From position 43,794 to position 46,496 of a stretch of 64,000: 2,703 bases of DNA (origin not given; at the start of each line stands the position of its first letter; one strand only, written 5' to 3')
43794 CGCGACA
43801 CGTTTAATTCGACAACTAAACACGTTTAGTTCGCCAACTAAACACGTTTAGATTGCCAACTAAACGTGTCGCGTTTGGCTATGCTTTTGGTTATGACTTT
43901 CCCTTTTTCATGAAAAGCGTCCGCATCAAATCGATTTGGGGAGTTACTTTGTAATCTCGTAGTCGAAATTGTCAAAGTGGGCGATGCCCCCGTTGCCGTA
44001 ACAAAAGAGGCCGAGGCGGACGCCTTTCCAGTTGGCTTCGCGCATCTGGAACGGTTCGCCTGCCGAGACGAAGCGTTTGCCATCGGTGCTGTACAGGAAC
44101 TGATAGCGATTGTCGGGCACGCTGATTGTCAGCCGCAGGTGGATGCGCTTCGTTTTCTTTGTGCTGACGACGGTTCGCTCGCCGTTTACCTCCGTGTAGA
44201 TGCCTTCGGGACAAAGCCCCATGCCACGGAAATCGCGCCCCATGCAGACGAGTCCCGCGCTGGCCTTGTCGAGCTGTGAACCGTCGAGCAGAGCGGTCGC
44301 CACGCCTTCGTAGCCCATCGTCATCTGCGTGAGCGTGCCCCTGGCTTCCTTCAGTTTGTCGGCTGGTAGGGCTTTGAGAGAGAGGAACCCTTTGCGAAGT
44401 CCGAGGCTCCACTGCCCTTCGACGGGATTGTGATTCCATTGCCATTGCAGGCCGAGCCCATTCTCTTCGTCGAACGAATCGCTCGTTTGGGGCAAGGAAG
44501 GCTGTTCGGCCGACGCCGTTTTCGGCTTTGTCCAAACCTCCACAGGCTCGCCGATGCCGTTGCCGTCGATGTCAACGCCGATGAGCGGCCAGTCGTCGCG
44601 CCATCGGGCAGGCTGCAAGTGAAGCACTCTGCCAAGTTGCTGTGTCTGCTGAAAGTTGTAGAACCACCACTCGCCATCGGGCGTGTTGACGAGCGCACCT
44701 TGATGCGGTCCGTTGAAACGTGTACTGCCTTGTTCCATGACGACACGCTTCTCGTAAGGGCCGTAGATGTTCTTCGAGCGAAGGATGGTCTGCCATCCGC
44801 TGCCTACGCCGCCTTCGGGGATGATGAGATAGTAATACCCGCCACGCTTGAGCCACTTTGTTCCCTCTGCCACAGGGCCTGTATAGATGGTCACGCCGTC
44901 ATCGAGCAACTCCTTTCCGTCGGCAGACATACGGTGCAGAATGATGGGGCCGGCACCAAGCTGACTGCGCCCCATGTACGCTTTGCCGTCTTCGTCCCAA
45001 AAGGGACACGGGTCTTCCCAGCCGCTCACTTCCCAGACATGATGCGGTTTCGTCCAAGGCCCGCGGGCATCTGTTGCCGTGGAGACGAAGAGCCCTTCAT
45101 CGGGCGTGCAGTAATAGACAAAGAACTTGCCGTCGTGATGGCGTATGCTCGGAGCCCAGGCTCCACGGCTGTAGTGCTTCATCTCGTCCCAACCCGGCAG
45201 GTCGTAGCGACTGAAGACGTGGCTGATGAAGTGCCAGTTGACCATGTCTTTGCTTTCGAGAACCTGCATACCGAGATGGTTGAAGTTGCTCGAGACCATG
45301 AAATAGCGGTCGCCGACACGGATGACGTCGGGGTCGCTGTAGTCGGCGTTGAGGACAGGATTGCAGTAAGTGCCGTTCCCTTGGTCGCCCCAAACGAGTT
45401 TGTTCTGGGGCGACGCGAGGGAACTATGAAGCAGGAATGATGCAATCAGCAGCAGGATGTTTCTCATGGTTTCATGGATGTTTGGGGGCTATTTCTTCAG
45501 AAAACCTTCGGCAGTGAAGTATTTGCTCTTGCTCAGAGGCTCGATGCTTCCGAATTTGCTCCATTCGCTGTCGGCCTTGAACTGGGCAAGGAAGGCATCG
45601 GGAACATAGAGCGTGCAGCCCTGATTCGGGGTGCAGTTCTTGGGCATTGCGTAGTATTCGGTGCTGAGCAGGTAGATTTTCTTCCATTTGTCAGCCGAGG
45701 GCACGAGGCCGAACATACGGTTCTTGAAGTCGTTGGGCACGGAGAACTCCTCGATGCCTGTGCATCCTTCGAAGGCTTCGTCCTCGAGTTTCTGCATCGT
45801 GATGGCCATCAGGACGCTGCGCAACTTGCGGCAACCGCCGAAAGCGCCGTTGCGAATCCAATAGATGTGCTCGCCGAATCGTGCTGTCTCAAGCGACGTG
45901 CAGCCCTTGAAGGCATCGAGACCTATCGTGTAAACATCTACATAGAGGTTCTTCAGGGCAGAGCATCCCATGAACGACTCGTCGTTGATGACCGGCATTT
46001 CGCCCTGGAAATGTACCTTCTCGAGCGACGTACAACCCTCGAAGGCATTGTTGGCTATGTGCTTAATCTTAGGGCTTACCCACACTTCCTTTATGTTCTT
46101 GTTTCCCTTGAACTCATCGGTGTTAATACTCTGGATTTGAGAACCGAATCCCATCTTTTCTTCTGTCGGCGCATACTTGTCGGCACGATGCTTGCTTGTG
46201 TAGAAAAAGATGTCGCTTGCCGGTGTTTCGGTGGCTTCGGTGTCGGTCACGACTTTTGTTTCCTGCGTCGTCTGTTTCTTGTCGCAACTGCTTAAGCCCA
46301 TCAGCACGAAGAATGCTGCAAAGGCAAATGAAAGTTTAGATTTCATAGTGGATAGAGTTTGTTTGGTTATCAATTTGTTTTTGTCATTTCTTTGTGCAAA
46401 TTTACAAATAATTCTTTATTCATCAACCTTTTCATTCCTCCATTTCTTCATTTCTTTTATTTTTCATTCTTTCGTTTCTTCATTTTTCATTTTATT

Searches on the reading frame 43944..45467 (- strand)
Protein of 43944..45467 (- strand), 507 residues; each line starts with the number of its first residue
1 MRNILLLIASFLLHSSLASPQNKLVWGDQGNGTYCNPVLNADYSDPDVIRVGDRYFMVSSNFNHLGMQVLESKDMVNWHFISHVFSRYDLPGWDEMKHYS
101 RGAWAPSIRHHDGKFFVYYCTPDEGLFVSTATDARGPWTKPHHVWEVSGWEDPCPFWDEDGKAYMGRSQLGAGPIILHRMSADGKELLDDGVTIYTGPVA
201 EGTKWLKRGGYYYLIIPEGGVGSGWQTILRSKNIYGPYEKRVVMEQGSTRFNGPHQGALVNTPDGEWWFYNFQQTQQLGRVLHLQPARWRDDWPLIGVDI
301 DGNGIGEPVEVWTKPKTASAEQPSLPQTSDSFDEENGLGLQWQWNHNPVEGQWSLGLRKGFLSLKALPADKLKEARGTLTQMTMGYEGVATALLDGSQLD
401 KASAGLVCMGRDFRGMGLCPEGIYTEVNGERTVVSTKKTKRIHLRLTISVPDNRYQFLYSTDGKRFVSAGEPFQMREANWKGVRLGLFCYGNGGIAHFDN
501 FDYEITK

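Call 66: search_protein_families(library=ncbifam, proteins=[window:43944-45467:-], max_evalue=0.001)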
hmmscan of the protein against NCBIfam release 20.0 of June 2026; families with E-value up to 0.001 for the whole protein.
window:43944-45467:- (507 aa): 3 families
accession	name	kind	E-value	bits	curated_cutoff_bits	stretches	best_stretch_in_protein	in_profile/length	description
NF053747.1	NdoAlphArabAbnA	equivalog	1.5e-08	34.3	480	1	43-122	31-108/310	arabinan endo-1,5-alpha-L-arabinosidase AbnA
NF053746.1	NdoAlphArabAbnB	equivalog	0.00015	20.7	750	0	42-133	10-110/446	arabinan endo-1,5-alpha-L-arabinosidase AbnB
NF049888.1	AlphArabdaseBT0367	equivalog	0.00022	20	800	1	66-125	81-145/486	arabinan endo-1,5-alpha-L-arabinosidase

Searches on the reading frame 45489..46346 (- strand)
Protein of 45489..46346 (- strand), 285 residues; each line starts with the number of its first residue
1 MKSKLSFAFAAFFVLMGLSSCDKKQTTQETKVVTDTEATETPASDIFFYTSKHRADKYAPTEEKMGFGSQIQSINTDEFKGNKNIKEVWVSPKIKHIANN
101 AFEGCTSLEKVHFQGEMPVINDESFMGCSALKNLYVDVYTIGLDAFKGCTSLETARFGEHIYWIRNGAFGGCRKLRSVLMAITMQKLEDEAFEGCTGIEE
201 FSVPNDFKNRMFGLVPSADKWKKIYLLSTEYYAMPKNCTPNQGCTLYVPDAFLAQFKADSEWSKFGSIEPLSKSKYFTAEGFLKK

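Call 66: search_protein_families(library=ncbifam, proteins=[window:45489-46346:-], max_evalue=0.001)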
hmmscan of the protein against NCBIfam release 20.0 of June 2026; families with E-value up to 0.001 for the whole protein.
window:45489-46346:- (285 aa): 1 family
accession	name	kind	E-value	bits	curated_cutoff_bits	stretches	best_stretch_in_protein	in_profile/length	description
NF047961.1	adhesin_HupY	equivalog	4.3e-07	28.4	1250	1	72-201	198-327/978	leucine-rich repeat adhesin HupY/LrrG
